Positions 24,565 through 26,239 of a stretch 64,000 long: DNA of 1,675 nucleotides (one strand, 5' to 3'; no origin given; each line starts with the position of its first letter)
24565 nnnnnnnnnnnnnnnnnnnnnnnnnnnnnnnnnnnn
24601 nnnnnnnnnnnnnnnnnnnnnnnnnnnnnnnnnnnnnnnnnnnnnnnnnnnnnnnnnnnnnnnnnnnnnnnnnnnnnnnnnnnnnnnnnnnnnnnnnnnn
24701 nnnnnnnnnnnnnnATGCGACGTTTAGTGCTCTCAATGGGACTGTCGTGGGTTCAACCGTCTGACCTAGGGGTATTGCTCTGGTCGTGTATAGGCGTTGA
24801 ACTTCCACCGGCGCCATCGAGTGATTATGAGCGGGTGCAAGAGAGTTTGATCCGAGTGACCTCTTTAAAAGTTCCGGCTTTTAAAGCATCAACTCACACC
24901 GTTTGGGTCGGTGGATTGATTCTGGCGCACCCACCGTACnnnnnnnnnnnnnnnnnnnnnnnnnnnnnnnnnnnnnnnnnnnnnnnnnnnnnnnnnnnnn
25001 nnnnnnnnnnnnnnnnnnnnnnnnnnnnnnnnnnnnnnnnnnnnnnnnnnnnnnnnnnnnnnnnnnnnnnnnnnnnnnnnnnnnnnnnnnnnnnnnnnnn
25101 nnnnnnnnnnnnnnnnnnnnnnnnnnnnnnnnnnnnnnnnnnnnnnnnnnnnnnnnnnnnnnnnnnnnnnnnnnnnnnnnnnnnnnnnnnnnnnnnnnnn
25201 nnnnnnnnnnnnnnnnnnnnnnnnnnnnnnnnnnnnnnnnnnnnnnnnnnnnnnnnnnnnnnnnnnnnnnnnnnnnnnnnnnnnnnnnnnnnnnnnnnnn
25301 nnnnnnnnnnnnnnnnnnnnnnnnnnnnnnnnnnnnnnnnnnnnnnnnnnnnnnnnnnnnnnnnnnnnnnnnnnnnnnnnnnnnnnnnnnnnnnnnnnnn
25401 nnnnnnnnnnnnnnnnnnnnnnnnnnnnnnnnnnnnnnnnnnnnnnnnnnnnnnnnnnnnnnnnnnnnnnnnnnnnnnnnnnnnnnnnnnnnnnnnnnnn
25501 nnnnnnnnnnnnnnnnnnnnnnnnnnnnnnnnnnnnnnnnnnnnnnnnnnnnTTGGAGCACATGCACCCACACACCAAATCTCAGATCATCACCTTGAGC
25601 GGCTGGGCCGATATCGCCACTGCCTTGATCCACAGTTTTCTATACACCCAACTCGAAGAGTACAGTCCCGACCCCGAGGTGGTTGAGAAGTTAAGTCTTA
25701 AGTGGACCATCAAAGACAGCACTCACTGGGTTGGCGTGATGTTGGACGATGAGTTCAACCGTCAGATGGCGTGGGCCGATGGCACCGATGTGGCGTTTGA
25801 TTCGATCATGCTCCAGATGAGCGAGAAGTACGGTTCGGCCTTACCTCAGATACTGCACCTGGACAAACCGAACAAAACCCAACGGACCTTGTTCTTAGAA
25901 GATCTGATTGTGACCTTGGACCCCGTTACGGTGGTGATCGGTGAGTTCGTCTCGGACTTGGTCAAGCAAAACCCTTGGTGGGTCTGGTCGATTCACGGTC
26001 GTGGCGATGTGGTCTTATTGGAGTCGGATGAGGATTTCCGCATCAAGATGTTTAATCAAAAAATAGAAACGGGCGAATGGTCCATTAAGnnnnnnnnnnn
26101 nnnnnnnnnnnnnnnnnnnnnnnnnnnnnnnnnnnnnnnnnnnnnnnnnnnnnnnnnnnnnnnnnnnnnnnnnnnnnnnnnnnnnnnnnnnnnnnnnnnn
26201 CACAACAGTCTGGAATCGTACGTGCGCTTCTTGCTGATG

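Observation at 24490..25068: Candidate ~580-nt structured RNA downstream of the tubulin gene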

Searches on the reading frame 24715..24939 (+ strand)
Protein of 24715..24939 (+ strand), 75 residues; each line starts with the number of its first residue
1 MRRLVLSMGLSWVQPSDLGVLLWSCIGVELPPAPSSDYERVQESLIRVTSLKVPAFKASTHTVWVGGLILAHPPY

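Call 12: search_protein_families(library=pfam, proteins=[window:24715-24939:+], max_evalue=0.1)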
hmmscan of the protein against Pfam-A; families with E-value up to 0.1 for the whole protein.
window:24715-24939:+ (75 aa): 0 families

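Call 61: find_homologous_proteins(query=A5, max_evalue=0.01)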
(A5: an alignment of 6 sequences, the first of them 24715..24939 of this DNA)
Query A5 (6 sequences) (75 aa, profile of the alignment): 5 proteins with E <= 0.01 among 583 candidates. Only proteins of 36 to 132 residues were searched: fused or split forms outside these lengths cannot appear, so this answer is no evidence that the protein stands alone or is whole; lengths 'longer' or 'shorter' looks for them.
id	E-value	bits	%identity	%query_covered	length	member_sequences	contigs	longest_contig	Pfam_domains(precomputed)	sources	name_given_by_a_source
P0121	4.3e-24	102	-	-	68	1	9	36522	-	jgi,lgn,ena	-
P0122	5.2e-24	102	42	25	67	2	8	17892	-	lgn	-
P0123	1.9e-21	94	27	48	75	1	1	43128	-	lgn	-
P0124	2.1e-19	87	-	-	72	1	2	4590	-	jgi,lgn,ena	jgi:hypothetical protein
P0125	5.9e-19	86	100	100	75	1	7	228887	-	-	-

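Call 64: search_protein_families(library=phrogs, proteins=[window:24715-24939:+], max_evalue=0.1)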
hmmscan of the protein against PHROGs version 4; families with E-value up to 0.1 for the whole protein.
window:24715-24939:+ (75 aa): 0 families

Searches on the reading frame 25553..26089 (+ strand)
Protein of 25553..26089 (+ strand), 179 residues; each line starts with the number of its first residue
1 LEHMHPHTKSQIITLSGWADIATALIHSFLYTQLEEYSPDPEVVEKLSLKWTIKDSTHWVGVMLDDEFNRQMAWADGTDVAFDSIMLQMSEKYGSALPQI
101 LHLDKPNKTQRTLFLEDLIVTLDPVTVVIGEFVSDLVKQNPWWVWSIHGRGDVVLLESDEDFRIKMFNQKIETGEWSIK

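Call 12: search_protein_families(library=pfam, proteins=[window:25553-26089:+], max_evalue=0.1)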
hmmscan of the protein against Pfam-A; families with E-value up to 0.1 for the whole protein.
window:25553-26089:+ (179 aa): 1 family
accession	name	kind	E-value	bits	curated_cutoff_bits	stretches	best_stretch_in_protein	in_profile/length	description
PF20776.3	SLS1_N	-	0.0024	18.8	24.4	1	2-60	14-68/97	SLS1 protein N-terminal domain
